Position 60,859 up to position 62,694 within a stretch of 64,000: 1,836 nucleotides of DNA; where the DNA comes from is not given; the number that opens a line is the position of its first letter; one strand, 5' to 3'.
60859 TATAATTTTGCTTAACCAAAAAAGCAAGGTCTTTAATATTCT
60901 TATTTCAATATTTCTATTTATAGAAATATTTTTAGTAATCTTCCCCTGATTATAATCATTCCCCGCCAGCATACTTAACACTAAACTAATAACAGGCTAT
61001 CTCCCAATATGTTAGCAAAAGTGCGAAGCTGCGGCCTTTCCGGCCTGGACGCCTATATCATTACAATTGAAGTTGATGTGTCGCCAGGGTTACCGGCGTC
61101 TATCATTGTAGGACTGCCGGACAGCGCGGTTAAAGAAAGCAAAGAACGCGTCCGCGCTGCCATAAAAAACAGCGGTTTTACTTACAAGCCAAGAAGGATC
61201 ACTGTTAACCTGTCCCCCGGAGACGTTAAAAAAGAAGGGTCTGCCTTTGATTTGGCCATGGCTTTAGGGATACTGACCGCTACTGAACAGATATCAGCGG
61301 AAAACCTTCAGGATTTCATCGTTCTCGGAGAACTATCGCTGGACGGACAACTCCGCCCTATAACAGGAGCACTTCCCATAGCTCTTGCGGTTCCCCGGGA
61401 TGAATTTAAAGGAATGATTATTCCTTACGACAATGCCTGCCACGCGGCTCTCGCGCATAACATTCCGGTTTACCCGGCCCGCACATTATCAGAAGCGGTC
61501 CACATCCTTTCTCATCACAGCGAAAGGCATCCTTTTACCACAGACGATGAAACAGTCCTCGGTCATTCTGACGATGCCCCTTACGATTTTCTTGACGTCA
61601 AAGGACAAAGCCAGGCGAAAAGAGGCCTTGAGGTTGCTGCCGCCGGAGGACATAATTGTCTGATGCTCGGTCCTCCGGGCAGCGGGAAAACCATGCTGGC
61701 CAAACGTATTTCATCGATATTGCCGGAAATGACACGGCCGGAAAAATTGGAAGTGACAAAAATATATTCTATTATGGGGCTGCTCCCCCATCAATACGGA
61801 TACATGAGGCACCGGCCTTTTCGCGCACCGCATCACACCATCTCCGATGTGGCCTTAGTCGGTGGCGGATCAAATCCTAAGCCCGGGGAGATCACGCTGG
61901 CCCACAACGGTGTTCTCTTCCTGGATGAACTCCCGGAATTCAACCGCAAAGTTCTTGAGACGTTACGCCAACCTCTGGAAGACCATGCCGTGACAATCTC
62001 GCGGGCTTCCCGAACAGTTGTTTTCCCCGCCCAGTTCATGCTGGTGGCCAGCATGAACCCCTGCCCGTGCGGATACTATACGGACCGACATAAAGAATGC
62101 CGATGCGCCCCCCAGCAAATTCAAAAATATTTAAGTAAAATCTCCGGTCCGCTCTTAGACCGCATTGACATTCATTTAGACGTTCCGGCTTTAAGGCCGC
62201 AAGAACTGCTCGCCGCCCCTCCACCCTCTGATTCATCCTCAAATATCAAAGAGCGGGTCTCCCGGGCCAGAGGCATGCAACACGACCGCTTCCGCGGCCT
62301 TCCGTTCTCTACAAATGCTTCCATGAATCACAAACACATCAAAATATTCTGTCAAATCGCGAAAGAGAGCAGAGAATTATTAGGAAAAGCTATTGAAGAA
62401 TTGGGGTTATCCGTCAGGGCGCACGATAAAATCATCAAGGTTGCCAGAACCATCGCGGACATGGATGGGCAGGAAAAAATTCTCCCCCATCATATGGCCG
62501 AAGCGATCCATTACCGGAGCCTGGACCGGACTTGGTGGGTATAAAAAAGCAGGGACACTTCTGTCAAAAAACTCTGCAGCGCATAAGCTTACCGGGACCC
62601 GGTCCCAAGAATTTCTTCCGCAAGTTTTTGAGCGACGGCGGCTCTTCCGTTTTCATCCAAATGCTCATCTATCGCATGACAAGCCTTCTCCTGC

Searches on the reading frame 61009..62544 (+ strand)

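Call 27: search_protein_families(library=pfam, proteins=[window:61009-62544:+], max_evalue=0.01)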
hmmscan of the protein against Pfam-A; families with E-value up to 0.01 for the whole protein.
window:61009-62544:+ (511 aa): 13 families
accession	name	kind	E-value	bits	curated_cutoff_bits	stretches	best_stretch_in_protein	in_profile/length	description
PF01078.27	Mg_chelatase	-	1.9e-98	328.3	20.3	1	193-399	1-206/207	Magnesium chelatase, subunit ChlI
PF13541.12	ChlI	-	5.8e-47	159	27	1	20-142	1-121/121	Subunit ChlI of Mg-chelatase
PF13335.12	Mg_chelatase_C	-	5.9e-30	104.1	26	1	408-503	2-94/94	Magnesium chelatase, subunit ChlI C-terminal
PF07728.20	AAA_5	-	7.9e-11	42.6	22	2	299-353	66-125/139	AAA domain (dynein-related subfamily)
PF00493.29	MCM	-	5e-09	36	23.3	1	291-361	113-182/224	MCM P-loop domain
PF05362.19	Lon_C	-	1.8e-06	28.1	21.1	1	18-145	43-175/205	Lon protease (S16) C-terminal proteolytic domain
PF00158.32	Sigma54_activat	-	7.4e-06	26.2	20.2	0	286-329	80-123/168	Sigma-54 interaction domain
PF05496.18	RuvB_N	-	3e-05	24.2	27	0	198-236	10-55/159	Holliday junction DNA helicase RuvB P-loop domain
PF00004.35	AAA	-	0.0006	20.7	21.2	1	218-238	2-22/131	ATPase family associated with various cellular activities (AAA)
PF20030.5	bpMoxR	-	0.0018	17.8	27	0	207-238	24-55/205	MoxR domain in the MoxR-vWA-beta-propeller ternary systems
PF07726.17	AAA_3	-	0.0044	17.3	27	0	301-352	64-113/131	ATPase family associated with various cellular activities (AAA)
PF13401.12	AAA_22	-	0.005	17.6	27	0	218-241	9-32/130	AAA domain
PF05729.18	NACHT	-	0.0089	16.3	26.7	0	217-240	3-26/167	NACHT domain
